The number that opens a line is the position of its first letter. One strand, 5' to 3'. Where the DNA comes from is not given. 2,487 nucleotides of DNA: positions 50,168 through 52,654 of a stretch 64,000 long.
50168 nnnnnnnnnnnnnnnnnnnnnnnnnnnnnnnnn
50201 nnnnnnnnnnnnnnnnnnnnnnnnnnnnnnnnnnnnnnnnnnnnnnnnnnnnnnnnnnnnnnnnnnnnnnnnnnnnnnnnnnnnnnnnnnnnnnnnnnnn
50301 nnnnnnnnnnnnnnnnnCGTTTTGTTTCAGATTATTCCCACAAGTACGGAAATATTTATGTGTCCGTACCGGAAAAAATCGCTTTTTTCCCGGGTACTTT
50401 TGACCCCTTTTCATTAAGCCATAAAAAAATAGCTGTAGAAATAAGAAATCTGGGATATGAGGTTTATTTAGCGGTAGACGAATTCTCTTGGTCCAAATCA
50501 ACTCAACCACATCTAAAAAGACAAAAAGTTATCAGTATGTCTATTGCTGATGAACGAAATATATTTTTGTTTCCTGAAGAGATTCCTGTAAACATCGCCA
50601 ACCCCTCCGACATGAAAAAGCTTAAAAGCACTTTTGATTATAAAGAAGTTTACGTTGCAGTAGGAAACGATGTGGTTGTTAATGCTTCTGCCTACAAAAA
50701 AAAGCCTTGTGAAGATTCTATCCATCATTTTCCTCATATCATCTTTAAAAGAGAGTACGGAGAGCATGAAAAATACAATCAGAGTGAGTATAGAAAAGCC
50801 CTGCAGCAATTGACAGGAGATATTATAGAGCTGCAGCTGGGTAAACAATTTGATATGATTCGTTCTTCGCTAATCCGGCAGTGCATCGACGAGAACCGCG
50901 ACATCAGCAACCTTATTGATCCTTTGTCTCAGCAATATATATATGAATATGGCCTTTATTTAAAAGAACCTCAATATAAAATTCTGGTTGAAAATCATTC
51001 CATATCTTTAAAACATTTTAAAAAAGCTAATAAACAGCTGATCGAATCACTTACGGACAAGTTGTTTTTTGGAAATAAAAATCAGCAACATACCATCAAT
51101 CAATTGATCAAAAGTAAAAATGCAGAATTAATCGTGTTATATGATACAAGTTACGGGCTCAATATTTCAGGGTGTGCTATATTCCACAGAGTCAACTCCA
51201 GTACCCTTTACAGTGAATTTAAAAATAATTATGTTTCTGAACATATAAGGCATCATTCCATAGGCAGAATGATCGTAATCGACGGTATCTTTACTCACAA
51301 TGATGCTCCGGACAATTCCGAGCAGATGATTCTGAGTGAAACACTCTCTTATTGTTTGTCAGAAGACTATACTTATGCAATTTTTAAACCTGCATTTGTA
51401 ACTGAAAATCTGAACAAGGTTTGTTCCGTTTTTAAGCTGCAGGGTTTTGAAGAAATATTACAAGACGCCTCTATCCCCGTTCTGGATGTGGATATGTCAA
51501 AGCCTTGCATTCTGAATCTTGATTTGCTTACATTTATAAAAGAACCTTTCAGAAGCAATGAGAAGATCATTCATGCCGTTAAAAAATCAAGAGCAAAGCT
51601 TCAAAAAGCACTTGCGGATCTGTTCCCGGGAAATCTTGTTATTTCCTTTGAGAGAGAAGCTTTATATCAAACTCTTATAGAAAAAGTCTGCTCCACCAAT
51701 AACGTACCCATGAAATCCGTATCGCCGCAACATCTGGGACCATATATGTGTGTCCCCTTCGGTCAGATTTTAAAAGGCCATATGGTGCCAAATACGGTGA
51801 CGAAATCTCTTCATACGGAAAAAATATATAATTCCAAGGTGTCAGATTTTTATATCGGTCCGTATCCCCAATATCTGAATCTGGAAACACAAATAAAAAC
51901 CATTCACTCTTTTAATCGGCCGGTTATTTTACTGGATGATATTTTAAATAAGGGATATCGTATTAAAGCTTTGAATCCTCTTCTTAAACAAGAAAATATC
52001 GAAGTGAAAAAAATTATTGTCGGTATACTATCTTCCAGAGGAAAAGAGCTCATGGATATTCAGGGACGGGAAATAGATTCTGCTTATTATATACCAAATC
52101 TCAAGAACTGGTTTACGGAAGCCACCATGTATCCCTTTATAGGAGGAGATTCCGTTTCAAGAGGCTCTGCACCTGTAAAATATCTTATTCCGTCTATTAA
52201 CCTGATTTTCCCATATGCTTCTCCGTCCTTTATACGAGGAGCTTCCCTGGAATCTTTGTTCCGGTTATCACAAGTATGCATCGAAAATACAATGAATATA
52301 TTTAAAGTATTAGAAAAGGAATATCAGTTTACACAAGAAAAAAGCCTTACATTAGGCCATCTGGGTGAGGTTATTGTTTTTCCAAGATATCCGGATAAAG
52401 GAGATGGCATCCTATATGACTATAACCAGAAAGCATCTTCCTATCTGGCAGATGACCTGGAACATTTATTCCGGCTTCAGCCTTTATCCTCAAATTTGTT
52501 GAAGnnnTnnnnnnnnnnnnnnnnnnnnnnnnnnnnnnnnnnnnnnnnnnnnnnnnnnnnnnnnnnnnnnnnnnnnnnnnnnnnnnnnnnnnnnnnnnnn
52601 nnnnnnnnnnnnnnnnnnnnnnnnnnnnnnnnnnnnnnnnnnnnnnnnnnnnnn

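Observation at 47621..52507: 1628-aa HDIG / helical-repeat / NadD-like / PRTase-like fusion protein of unknown function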

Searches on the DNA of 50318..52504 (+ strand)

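Call 43: search_rna_families(sources=[L012, L045, L039, L073, L080, L072], threshold=gathering)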
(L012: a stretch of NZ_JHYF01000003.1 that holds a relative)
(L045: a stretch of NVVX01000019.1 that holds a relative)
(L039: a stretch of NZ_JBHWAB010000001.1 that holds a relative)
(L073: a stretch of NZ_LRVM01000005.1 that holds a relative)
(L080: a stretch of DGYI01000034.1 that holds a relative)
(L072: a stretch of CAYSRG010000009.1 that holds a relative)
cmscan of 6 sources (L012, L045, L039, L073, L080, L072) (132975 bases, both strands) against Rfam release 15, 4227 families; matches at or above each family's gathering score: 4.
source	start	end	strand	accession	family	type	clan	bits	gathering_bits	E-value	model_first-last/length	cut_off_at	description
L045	18947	19181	-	RF02005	group-II-D1D4-6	Intron;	CL00102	136.6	49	2e-38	1-225/225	no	Group II catalytic intron D1-D4-6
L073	16420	16662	-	RF00230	T-box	Cis-reg; leader;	-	107.4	93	2e-22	1-219/219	no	T-box leader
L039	2950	3129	-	RF00174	Cobalamin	Cis-reg; riboswitch;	CL00101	99.6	31.5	2.2e-23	1-189/189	no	Cobalamin riboswitch aptamer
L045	17314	17388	-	RF00029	Intron_gpII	Intron;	-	41.2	40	0.00024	1-77/77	no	Group II catalytic intron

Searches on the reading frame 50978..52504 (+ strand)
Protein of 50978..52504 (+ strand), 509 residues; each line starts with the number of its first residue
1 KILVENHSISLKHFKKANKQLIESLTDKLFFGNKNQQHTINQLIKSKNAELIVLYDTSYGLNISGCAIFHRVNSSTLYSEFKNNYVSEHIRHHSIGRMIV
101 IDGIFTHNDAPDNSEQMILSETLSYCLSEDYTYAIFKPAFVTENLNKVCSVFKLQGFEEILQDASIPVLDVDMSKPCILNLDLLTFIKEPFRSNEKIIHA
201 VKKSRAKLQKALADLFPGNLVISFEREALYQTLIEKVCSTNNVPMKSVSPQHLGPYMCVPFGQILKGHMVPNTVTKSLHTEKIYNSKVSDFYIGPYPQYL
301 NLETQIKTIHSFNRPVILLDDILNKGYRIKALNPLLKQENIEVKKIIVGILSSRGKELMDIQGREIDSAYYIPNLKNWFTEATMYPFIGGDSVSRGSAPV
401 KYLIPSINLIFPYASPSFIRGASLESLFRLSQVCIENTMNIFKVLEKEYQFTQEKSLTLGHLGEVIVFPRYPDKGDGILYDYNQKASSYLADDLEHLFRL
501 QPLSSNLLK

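Call 76: search_protein_representatives(protein=window:50978-52504:+)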
Query: 509 residues. Proteins with E-value up to 0.001 (for the whole library): 395; up to 1e-10: 277; up to 1e-30: 171. The best 150 are listed.
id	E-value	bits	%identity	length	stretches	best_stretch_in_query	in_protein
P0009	1.6e-179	614.4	54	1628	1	4-504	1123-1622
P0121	2.9e-163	560.8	53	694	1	14-503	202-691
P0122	1.6e-156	538.5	50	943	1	1-503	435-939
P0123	2.0e-145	501.9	50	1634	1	37-501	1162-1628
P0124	1.4e-141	489.2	47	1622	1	4-502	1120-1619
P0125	4.7e-141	487.5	47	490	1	17-501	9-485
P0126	1.1e-132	459.9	46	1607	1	16-501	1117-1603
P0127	1.9e-132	459.2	46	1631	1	63-501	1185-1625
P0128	3.5e-130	451.7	42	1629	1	14-503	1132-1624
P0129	5.4e-130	451.0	43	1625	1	1-501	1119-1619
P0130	1.2e-129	449.9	46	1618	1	40-500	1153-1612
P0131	3.8e-129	448.2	46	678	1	29-503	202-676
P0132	3.8e-129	448.2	47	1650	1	48-501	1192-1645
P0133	1.3e-126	439.9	47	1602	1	27-501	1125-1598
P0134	2.4e-124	432.4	43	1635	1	17-501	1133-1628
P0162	4.5e-103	362.2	36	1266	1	21-500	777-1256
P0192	2.3e-91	323.7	39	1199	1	65-501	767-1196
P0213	2.8e-81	290.3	41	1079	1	171-500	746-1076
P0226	1.1e-72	262.0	41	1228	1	169-500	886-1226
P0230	1.3e-67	245.3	39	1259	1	168-503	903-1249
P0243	4.7e-59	217.1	38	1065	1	168-501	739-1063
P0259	1.7e-47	179.0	30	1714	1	170-499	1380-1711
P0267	4.3e-39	151.2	26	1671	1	38-503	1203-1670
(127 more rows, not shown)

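Call 78: find_encoding_contigs(protein=P0243, flank=6000, max_places=3)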
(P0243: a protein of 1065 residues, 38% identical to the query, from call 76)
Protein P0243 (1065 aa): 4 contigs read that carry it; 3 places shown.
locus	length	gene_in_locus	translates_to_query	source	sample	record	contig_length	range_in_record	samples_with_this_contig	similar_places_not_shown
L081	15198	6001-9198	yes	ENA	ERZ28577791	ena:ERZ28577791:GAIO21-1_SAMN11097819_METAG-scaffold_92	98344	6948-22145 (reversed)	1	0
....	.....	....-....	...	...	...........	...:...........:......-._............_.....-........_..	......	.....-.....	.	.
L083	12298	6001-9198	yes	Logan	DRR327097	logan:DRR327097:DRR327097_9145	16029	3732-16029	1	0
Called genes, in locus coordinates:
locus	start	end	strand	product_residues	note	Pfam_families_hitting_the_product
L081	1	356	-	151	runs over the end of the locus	PF03788:LrgA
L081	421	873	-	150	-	PF01894:YjbQ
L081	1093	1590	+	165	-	-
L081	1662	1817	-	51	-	PF00301:Rubredoxin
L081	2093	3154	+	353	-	PF13515:FUSC_2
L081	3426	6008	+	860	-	PF01326:PPDK_N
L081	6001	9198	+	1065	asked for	-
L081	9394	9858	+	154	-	PF00011:HSP20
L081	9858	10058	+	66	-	-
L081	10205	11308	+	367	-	PF00480:ROK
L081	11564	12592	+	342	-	PF08240:ADH_N, PF00107:ADH_zinc_N, PF13602:ADH_zinc_N_2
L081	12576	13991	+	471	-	PF07690:MFS_1, PF13347:MFS_2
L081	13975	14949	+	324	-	PF00294:PfkB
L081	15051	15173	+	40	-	-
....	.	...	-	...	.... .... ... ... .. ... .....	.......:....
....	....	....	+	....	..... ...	-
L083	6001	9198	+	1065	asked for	-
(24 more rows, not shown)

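Call 79: find_encoding_contigs(protein=P0213, flank=6000, max_places=3)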
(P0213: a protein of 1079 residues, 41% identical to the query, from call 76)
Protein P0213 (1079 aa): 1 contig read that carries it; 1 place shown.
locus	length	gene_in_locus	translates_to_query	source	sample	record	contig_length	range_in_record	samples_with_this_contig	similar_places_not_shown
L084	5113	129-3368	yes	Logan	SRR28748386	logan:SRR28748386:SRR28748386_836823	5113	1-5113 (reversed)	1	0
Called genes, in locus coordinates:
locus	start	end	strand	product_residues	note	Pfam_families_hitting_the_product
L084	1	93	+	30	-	?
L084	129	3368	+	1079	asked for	PF01467:CTP_transf_like (faint)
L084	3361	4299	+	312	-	PF00056:Ldh_1_N (weak)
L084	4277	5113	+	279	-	?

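Call 80: find_encoding_contigs(protein=P0226, flank=6000, max_places=2)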
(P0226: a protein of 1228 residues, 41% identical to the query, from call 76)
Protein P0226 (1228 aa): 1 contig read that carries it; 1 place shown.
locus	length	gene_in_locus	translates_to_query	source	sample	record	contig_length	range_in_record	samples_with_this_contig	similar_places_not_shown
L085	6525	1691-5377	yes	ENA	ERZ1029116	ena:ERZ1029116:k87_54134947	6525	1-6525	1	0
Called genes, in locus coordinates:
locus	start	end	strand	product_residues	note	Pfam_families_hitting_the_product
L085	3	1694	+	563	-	?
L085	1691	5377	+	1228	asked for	-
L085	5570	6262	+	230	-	PF04012:PspA_IM30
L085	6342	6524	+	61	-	?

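Call 81: find_encoding_contigs(protein=P0162, flank=6000, max_places=2)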
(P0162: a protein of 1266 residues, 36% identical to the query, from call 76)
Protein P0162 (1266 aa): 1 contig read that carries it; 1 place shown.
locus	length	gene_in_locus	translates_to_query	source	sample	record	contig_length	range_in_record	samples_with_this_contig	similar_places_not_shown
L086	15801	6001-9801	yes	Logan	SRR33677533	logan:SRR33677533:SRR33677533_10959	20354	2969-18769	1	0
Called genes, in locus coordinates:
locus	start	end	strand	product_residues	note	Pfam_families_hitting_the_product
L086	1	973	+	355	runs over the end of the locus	PF01321:Creatinase_N, PF00557:Peptidase_M24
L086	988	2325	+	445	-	PF00342:PGI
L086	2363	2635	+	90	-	PF06803:DUF1232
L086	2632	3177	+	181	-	PF00156:Pribosyltran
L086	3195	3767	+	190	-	PF06130:PTAC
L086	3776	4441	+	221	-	PF01791:DeoC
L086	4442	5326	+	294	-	PF00781:DAGK_cat, PF19279:YegS_C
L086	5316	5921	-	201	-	-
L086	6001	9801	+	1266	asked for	PF01467:CTP_transf_like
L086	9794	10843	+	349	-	PF00056:Ldh_1_N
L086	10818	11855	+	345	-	PF03358:FMN_red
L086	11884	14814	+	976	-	PF01869:BcrAD_BadFG, PF09989:DUF2229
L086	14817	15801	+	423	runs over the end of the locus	PF09989:DUF2229 (faint)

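Call 82: find_encoding_contigs(protein=P0259, flank=6000, max_places=2)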
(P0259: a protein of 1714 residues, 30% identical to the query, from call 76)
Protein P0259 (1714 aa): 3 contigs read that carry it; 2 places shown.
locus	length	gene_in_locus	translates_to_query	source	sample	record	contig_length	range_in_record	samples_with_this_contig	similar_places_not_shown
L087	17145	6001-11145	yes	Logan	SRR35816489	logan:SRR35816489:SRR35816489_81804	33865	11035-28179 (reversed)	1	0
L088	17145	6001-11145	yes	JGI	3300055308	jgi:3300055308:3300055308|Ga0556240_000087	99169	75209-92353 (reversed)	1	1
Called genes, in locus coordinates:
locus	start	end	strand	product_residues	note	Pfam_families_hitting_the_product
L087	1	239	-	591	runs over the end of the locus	-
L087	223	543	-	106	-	PF04977:DivIC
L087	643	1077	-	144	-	PF00011:HSP20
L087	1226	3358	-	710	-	PF05226:CHASE2, PF00211:Guanylate_cyc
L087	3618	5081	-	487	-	PF20695:UbiD_N, PF01977:UbiD, PF20696:UbiD_C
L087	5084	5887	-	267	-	PF00378:ECH_1, PF16113:ECH_2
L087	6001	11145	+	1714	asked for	PF01467:CTP_transf_like (faint)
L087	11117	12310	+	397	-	PF00056:Ldh_1_N (weak)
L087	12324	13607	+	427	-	PF01136:Peptidase_U32, PF16325:Peptidase_U32_C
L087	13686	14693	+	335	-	PF01368:DHH, PF02272:DHHA1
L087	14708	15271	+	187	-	PF08207:EFP_N, PF01132:EFP, PF09285:Elong-fact-P_C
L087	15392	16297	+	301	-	-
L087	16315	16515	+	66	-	PF01165:Ribosomal_S21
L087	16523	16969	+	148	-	PF09424:YqeY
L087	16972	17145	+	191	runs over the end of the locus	PF02674:Colicin_V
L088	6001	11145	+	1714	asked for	PF01467:CTP_transf_like (faint)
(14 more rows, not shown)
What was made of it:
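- In one deep branch a peptidase-U32 gene lies next to the pair (call 82).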

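Call 83: find_encoding_contigs(protein=P0267, flank=6000, max_places=2)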
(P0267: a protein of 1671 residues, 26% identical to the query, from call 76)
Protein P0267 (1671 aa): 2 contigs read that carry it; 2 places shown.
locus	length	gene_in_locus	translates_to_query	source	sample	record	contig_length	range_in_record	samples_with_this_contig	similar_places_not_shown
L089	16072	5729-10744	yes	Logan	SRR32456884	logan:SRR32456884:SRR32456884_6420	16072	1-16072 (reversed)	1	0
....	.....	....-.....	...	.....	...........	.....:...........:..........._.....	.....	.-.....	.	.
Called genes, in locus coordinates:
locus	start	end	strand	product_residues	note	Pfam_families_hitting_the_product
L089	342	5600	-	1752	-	PF08126:Propeptide_C25, PF01364:Peptidase_C25, PF16656:Pur_ac_phosph_N (faint), PF00041:fn3 (faint), PF18998:Flg_new_2, PF13517:FG-GAP_3 (faint)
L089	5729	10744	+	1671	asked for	-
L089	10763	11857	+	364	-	PF00056:Ldh_1_N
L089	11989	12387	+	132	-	PF01909:NTP_transf_2, PF18765:Polbeta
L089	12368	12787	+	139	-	PF01934:HepT-like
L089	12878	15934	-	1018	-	PF00873:ACR_tran, PF02355:SecD_SecF_C (faint), PF03176:MMPL (faint)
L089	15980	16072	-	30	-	?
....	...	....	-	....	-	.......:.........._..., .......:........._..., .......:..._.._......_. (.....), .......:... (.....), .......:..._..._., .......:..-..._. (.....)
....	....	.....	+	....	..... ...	-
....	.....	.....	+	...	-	?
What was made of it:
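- The LDH-like partner is still adjacent to homologues of 26-30% identity (calls 82, 83).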

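Call 84: find_encoding_contigs(protein=P0192, flank=6000, max_places=2)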
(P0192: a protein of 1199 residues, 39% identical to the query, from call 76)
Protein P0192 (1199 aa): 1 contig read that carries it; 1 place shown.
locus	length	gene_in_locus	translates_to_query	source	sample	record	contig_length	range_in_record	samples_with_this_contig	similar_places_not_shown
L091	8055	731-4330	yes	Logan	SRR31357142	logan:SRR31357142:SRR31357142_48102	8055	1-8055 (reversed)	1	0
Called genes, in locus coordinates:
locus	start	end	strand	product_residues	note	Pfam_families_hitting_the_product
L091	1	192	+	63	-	?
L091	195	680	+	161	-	-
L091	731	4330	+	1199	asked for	PF01467:CTP_transf_like (faint)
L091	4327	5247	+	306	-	PF00056:Ldh_1_N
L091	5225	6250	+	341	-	PF03358:FMN_red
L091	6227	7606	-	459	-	-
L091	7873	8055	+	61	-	?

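Call 85: find_encoding_contigs(protein=P0230, flank=6000, max_places=2)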
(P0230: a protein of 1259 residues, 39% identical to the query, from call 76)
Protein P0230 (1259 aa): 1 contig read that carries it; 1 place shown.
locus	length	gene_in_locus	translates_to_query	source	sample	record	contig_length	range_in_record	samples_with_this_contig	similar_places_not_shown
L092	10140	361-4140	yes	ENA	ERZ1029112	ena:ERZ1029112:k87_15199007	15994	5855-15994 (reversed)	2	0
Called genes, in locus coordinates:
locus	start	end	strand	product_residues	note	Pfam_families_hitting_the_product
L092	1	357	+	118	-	?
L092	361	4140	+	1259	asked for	-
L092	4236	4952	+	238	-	PF06161:DUF975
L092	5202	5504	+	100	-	PF20124:DUF6514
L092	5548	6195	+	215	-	PF01205:Impact_N, PF09186:DUF1949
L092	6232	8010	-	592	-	PF00009:GTP_EFTU, PF01926:MMR_HSR1 (weak), PF03144:GTP_EFTU_D2, PF22042:EF-G_D2, PF00679:EFG_C, PF21018:BipA_C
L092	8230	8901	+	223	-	PF00436:SSB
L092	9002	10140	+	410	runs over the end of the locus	PF13393:tRNA-synt_His, PF00587:tRNA-synt_2b (weak)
